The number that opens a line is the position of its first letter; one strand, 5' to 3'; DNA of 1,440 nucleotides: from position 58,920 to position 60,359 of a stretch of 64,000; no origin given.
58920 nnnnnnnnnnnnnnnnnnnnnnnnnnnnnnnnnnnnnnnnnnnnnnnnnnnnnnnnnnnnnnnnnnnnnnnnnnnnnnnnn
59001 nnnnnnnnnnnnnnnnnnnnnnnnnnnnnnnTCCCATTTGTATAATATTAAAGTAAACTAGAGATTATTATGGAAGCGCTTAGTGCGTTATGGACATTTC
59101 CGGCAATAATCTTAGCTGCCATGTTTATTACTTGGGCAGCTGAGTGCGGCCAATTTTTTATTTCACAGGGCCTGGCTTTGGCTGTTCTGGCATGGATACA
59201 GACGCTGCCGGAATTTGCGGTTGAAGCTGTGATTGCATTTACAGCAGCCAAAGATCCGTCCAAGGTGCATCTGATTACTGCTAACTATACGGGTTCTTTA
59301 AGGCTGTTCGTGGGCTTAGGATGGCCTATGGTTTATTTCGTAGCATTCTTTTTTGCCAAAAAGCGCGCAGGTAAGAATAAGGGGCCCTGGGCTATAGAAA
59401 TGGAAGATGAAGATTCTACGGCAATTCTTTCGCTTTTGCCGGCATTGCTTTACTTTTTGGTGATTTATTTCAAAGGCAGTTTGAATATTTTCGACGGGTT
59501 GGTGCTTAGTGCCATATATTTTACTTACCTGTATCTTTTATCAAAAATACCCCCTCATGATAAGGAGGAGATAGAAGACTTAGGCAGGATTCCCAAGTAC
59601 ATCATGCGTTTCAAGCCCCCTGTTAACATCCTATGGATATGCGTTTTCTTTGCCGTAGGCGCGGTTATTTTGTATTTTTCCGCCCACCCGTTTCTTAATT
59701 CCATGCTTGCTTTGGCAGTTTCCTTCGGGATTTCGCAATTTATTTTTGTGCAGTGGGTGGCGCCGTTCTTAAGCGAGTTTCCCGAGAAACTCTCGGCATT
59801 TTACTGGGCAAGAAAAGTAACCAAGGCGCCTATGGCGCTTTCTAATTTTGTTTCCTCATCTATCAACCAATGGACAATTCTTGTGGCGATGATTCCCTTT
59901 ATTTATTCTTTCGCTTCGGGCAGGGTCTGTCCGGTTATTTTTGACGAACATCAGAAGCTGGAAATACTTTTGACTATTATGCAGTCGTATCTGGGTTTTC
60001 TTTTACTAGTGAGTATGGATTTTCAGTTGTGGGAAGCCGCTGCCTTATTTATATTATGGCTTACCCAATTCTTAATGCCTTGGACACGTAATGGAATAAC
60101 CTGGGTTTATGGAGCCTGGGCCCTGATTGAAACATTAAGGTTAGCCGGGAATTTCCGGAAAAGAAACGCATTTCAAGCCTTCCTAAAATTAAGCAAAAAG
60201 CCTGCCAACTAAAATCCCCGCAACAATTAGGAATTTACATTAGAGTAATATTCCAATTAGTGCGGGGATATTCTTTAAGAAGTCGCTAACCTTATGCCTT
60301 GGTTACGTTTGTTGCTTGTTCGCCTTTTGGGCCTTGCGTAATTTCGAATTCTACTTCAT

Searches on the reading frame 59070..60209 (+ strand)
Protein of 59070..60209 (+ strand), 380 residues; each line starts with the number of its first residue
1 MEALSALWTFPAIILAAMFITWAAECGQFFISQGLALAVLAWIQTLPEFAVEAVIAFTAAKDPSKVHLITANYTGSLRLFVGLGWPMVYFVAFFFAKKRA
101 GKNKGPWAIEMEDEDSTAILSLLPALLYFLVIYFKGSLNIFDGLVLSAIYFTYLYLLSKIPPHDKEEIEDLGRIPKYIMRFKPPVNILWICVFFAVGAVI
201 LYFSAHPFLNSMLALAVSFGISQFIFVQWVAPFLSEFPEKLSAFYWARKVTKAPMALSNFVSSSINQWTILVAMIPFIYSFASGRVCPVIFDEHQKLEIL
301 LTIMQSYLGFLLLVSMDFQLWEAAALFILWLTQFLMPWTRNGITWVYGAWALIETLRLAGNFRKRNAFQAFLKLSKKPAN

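Call 46: search_protein_families(library=pfam, proteins=[window:59070-60209:+], max_evalue=0.00001)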
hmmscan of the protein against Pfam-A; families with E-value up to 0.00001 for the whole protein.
window:59070-60209:+ (380 aa): 1 family
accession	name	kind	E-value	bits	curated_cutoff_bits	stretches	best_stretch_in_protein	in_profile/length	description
PF01699.29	Na_Ca_ex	-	2.4e-21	76.7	24.9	2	191-333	3-145/151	Sodium/calcium exchanger protein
